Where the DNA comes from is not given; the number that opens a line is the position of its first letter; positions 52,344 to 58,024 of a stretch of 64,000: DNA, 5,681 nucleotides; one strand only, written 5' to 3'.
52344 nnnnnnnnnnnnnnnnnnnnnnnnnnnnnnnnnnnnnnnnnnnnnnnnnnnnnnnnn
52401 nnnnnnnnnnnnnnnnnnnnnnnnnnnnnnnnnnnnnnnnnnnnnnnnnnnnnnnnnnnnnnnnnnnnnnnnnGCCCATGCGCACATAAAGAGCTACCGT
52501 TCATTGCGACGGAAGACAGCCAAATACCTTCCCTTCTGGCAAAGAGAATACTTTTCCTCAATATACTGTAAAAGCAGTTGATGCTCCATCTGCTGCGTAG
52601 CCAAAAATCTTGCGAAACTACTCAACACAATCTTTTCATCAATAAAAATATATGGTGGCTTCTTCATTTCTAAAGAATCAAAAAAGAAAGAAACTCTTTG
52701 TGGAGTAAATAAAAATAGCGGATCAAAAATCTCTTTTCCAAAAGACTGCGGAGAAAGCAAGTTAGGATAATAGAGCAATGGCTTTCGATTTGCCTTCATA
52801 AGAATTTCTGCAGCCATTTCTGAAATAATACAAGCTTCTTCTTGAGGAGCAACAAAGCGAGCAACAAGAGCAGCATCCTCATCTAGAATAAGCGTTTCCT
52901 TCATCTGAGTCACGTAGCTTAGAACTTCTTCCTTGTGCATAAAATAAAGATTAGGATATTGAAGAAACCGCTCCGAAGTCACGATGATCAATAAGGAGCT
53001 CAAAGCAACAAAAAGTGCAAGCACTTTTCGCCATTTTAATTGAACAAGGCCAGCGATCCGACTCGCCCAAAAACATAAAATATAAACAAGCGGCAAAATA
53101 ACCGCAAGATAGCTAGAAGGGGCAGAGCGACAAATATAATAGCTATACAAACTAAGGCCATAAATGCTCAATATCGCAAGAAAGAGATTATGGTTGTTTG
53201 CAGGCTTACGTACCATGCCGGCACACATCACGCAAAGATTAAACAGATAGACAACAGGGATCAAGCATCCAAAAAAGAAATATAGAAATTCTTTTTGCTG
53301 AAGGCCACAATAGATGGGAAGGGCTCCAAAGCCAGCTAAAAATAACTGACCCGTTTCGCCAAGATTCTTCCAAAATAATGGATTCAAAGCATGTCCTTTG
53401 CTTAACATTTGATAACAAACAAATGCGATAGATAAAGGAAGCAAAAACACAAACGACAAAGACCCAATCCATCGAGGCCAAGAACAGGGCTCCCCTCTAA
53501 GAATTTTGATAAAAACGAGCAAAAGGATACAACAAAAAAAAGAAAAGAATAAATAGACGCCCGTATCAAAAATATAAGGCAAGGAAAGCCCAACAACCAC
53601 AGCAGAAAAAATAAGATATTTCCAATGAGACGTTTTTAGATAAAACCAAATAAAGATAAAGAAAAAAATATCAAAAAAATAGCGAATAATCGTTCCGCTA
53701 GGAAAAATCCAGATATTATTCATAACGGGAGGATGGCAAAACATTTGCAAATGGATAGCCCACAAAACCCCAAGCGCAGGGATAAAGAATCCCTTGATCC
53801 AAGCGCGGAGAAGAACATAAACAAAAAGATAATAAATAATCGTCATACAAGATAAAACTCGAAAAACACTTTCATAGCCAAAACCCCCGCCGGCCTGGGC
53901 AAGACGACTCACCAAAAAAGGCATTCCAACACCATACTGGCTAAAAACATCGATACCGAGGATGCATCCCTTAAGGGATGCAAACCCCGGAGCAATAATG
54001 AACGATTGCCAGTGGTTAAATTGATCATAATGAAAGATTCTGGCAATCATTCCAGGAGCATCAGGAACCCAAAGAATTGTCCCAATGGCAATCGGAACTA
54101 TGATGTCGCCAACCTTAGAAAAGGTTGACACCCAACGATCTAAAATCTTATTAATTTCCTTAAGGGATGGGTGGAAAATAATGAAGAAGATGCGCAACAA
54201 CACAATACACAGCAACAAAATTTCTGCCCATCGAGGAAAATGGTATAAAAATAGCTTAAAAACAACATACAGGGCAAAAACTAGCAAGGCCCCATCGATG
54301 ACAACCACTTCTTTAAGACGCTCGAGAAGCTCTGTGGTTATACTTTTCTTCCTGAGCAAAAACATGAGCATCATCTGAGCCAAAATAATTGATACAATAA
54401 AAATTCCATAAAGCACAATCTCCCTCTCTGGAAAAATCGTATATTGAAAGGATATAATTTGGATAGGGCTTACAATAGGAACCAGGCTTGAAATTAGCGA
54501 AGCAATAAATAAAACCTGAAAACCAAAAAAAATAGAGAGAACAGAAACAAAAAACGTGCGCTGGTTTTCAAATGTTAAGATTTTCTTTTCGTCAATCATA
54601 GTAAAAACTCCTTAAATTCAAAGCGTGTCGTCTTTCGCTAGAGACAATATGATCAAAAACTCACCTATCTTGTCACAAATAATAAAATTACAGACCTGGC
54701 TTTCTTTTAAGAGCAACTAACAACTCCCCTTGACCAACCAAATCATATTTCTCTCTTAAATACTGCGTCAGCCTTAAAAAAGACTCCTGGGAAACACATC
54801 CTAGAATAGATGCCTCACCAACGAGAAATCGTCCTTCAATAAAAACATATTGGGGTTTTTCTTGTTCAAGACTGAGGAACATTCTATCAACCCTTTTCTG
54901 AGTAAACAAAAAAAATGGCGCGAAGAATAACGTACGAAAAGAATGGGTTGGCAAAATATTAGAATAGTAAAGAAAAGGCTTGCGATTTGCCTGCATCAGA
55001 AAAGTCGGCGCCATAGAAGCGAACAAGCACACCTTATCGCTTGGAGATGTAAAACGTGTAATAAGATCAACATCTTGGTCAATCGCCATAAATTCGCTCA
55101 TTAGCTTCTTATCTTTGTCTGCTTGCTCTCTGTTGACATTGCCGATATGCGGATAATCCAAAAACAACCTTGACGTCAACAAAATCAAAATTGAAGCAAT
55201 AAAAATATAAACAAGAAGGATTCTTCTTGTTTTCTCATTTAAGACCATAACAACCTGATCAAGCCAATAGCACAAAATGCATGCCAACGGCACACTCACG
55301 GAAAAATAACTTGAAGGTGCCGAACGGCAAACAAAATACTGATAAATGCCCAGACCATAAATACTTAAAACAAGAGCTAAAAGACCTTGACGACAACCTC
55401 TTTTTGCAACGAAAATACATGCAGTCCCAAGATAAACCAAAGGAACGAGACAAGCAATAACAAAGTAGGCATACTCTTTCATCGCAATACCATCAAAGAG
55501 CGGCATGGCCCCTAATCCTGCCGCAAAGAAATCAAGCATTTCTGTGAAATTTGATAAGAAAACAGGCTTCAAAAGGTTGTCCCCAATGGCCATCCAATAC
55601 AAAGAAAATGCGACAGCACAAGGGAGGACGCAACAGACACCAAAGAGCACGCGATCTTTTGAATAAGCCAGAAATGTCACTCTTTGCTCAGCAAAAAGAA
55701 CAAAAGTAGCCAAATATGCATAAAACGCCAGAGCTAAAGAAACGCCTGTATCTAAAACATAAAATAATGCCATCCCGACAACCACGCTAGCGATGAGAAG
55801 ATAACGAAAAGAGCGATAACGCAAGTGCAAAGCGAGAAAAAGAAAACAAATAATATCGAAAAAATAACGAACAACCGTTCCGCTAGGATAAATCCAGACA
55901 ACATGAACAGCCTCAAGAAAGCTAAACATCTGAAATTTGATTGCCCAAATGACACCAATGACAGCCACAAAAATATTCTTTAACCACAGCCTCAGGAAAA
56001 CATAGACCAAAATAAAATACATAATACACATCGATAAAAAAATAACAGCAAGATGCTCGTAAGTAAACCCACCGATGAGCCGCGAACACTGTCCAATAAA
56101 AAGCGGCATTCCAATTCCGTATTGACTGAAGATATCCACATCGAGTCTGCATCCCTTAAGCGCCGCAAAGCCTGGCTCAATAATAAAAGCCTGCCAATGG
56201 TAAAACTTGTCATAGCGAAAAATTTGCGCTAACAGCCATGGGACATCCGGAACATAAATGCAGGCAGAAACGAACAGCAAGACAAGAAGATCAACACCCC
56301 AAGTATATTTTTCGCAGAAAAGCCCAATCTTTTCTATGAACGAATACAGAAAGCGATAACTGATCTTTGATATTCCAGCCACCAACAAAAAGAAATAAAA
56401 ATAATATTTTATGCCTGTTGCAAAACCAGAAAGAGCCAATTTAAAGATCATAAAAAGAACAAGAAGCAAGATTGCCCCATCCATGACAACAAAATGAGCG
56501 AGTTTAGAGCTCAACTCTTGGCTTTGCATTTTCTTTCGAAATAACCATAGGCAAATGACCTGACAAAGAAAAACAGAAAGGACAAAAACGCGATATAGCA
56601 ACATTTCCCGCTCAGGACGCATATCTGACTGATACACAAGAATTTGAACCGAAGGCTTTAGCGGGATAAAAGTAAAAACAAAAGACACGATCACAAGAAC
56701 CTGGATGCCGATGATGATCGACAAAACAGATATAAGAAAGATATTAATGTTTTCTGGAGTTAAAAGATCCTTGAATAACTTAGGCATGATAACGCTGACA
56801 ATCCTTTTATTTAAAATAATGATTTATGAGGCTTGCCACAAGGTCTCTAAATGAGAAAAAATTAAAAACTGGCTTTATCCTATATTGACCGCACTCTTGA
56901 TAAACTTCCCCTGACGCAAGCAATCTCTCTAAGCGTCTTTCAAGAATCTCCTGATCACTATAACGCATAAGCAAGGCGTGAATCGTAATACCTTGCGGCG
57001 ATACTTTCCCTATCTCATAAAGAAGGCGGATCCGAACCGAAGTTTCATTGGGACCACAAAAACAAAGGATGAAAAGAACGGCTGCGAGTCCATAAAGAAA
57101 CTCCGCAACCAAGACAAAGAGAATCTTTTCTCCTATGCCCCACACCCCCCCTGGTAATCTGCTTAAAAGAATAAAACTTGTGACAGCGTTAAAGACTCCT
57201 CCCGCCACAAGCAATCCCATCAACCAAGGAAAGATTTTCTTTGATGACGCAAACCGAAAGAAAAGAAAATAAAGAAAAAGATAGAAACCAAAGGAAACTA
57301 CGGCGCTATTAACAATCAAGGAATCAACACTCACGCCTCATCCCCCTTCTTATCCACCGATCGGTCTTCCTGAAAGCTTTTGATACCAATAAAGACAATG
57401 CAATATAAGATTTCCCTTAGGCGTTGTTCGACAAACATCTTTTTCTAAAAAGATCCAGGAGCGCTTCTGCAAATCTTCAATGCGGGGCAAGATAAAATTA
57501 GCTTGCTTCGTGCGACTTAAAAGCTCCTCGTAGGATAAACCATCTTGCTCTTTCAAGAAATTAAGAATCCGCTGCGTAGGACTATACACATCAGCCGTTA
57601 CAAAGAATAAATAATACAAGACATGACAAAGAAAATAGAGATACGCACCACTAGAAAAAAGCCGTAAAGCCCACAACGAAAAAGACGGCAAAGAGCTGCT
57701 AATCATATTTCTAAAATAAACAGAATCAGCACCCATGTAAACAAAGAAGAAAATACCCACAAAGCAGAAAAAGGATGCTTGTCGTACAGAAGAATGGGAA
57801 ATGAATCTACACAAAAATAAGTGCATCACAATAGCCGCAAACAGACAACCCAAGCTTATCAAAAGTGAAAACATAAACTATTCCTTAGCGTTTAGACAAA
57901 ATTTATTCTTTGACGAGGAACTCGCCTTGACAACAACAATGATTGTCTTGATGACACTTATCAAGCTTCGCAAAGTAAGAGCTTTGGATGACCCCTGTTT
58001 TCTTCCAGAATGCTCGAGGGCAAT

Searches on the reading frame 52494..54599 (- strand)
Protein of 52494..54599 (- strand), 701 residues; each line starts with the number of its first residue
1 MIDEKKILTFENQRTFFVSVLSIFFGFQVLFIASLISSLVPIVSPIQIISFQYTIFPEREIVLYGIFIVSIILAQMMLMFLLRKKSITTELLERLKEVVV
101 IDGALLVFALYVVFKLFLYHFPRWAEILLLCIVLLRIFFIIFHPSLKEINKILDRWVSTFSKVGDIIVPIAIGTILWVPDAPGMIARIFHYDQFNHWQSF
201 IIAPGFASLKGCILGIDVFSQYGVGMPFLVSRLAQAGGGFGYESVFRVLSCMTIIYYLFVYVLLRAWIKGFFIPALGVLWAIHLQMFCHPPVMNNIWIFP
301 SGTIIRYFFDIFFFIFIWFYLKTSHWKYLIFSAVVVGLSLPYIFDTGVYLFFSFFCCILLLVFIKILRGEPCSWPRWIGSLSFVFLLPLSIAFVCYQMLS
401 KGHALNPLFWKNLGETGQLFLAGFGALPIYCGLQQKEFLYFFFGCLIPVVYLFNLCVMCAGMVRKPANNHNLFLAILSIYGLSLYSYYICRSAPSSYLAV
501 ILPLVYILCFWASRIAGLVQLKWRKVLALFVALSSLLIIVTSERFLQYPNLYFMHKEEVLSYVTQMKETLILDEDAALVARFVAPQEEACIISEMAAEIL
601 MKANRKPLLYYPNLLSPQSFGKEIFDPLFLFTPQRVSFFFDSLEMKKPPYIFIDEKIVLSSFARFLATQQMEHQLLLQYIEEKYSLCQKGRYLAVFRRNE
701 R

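Call 8: search_protein_families(library=pfam, proteins=[window:52494-54599:-], max_evalue=0.1)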
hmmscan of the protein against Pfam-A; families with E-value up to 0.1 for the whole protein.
window:52494-54599:- (701 aa): 0 families

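Call 9: search_protein_families(library=ncbifam, proteins=[window:52494-54599:-], max_evalue=0.1)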
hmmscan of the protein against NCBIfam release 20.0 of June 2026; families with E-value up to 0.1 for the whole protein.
window:52494-54599:- (701 aa): 0 families

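Call 57: find_homologous_proteins(query=window:52494-54599:-)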
Query window:52494-54599:- (701 aa): 7 proteins with E <= 0.001 among 8000 candidates.
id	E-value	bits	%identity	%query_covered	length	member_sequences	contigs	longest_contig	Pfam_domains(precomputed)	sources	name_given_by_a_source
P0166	0.0e+0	1487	100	96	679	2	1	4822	-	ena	-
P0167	2.7e-64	236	29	75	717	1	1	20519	-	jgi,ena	-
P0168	4.6e-64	235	26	91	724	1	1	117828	-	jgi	jgi:hypothetical protein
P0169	8.7e-24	102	27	57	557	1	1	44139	-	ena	-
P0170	7.3e-23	99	25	54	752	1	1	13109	-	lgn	-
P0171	1.4e-22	98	31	35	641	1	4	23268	-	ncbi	-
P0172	5.6e-10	56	22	57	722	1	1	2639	-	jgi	-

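Call 60: find_encoding_contigs(protein=P0168, flank=8000, max_places=2)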
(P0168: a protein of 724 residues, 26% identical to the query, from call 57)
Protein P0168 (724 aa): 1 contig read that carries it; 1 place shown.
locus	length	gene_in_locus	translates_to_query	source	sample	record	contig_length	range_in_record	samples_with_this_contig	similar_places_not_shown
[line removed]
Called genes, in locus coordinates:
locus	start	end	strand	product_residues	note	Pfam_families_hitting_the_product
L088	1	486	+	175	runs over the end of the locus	-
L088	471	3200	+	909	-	-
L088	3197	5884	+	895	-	-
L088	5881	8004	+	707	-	-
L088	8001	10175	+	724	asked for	-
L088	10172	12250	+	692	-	-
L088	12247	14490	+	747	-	-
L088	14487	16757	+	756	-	-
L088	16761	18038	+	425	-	PF08421:Methyltransf_13, PF13489:Methyltransf_23, PF08484:Methyltransf_14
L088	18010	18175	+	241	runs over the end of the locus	PF00535:Glycos_transf_2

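Call 66: predict_structure(alignment_id=A3)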
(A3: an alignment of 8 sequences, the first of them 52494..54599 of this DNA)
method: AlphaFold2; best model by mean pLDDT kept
length: 701 residues; sequences in the alignment: 8
mean_pLDDT: 69.7   pTM: 0.76
mean pLDDT of the five models: 69.7, 67.1, 67.0, 66.2, 65.6
residues with pLDDT >= 90: 118; 70-90: 266; 50-70: 156; < 50: 161
segments of 3 or more residues with pLDDT < 50: 1-87, 117-122, 141-146, 290-300, 422-438, 613-631, 666-669
pLDDT, mean of each block of 10 residues (from residue 1): 39 42 44 40 37 38 44 46 49 57 53 49 51 52 49 62 80 86 76 64 88 82 84 90 88 92 89 87 74 46 75 94 90 95 86 89 63 68 91 93 87 70 37 44 67 76 69 89 72 58 85 75 70 73 71 70 79 91 91 83 84 44 37 68 86 77 52 75 90 90 64
secondary structure, 60 per line:
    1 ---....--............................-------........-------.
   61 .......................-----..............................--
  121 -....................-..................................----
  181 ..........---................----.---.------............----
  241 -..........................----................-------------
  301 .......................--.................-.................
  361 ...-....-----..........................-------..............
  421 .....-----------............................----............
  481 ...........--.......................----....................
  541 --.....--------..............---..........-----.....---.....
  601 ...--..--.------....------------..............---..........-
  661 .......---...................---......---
elements in order (helices of 4 or more, strands of 3 or more residues): H4-7 H10-37 H45-52 H60-83 H89-118 H122-141 H143-176 H181-190 H194-209 H225-236 H242-267 H272-287 H301-323 H326-342 H344-363 H365-368 H374-399 H407-425 H437-464 H469-491 H494-516 H521-540 H543-547 H556-569 H573-582 E588-592 H596-603 H617-620 H633-646 E650-654 H655-659 H661-667 H671-683 E684-689 E693-698

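Call 69: fold_search(model_id=the predicted structure, library=pdb)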
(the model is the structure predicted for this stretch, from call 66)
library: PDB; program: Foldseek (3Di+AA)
matches with E <= 10: 439; with E <= 0.001: 19
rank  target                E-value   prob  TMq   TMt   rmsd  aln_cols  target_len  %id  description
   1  8agb_A                4.0e-05  1.00  0.36  0.39  15.2       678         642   10  Structure of yeast oligosaccharylransferase complex with lipid-linked oligosaccharide bound (released 2022-12-07)
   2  7zli_A                4.0e-05  1.00  0.38  0.39  11.0       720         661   11  Cryo-EM structure of C-mannosyltransferase CeDPY19, in complex with Dol25-P-Man and bound to CMT2-Fab and anti-Fab nan (released 2023-01-11)
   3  8age_A                6.4e-05  1.00  0.34  0.37  13.9       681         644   11  Structure of yeast oligosaccharylransferase complex with acceptor peptide bound (released 2022-12-07)
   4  3wak                  7.8e-05  1.00  0.37  0.32  13.9       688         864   11  Crystal structure of the Archaeoglobus fulgidus oligosaccharyltransferase (O29867_ARCFU) in the apo form (released 2013-10-30)
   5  5f15                  8.8e-05  1.00  0.35  0.43  13.2       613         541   12  Crystal Structure of ArnT from Cupriavidus metallidurans bound to Undecaprenyl phosphate (released 2016-02-17)
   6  7zlh_A                9.6e-05  1.00  0.39  0.41  12.3       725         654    9  Cryo-EM structure of C-mannosyltransferase CeDPY19, in apo state, bound to CMT2-Fab and anti-Fab nanobody (released 2023-01-11)
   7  6s7o_A                1.6e-04  1.00  0.38  0.40  13.3       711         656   11  Cryo-EM structure of human oligosaccharyltransferase complex OST-A (released 2019-12-18)
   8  5ezm                  1.6e-04  1.00  0.33  0.40  13.1       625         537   12  Crystal Structure of ArnT from Cupriavidus metallidurans in the apo state (released 2016-02-17)
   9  8pn9_A                2.0e-04  1.00  0.37  0.40  14.8       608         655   11  Structure of human oligosaccharyltransferase OST-A complex bound to NGI-1 (released 2024-05-08)
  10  7zlg_A                2.1e-04  1.00  0.39  0.41  12.0       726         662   10  Cryo-EM structure of C-mannosyltransferase CeDPY19, in complex with acceptor peptide and bound to CMT2-Fab and anti-Fa (released 2023-01-11)
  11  9i5k_A                2.2e-04  1.00  0.38  0.51   7.7       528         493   11  Structure of the Chaetomium thermophilum Pmt4 homodimer (C2 symmetry) (released 2025-12-24)
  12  8if8_B                2.2e-04  1.00  0.40  0.45  16.1       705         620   12  Arabinosyltransferase AftA (released 2023-05-31)
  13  3rce_A                4.6e-04  1.00  0.34  0.34  13.8       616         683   10  Bacterial oligosaccharyltransferase PglB (released 2011-06-15)
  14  6gxc_A                5.0e-04  1.00  0.32  0.32  13.0       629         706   13  Bacterial oligosaccharyltransferase PglB in complex with an inhibitory peptide and a reactive lipid-linked oligosaccha (released 2018-11-14)
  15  8agc_A                5.7e-04  1.00  0.36  0.36  14.3       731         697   10  Structure of yeast oligosaccharylransferase complex with lipid-linked oligosaccharide and non-acceptor peptide bound (released 2022-12-07)
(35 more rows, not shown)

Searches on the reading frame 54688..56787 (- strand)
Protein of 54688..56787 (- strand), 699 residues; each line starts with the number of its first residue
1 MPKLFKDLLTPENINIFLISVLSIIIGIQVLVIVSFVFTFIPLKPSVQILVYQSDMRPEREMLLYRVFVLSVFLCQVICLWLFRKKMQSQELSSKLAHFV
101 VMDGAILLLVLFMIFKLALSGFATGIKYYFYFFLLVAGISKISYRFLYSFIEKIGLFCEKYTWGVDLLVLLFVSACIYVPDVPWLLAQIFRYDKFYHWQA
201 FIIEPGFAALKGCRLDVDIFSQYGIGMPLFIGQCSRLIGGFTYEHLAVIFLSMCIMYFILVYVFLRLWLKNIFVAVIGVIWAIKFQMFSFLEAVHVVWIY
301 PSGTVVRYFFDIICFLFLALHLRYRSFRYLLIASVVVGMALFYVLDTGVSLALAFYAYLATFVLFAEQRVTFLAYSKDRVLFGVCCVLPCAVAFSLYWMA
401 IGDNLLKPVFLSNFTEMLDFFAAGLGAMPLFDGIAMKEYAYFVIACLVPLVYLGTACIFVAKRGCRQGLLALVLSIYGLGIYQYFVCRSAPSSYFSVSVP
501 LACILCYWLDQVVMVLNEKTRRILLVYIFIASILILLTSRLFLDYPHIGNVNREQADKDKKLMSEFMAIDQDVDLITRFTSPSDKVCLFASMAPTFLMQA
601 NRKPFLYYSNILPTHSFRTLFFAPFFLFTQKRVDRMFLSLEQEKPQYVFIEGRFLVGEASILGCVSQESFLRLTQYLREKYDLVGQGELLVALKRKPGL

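Call 8: search_protein_families(library=pfam, proteins=[window:54688-56787:-], max_evalue=0.1)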
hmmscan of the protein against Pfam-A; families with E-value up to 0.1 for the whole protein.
window:54688-56787:- (699 aa): 0 families

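Call 9: search_protein_families(library=ncbifam, proteins=[window:54688-56787:-], max_evalue=0.1)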
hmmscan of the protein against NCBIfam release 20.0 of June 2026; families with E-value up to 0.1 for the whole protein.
window:54688-56787:- (699 aa): 0 families

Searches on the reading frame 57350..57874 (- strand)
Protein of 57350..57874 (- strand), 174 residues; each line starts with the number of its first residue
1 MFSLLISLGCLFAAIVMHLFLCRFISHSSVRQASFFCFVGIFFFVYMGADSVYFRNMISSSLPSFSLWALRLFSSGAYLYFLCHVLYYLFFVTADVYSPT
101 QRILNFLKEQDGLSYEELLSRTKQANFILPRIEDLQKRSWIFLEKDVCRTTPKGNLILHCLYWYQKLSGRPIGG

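Call 15: search_protein_families(library=pfam, proteins=[window:57350-57874:-], max_evalue=0.001)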
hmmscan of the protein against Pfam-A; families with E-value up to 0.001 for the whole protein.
window:57350-57874:- (174 aa): 0 families

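Call 73: search_protein_families(library=ncbifam, proteins=[window:57350-57874:-], max_evalue=0.00001)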
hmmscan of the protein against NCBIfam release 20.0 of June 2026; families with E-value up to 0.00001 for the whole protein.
window:57350-57874:- (174 aa): 0 families
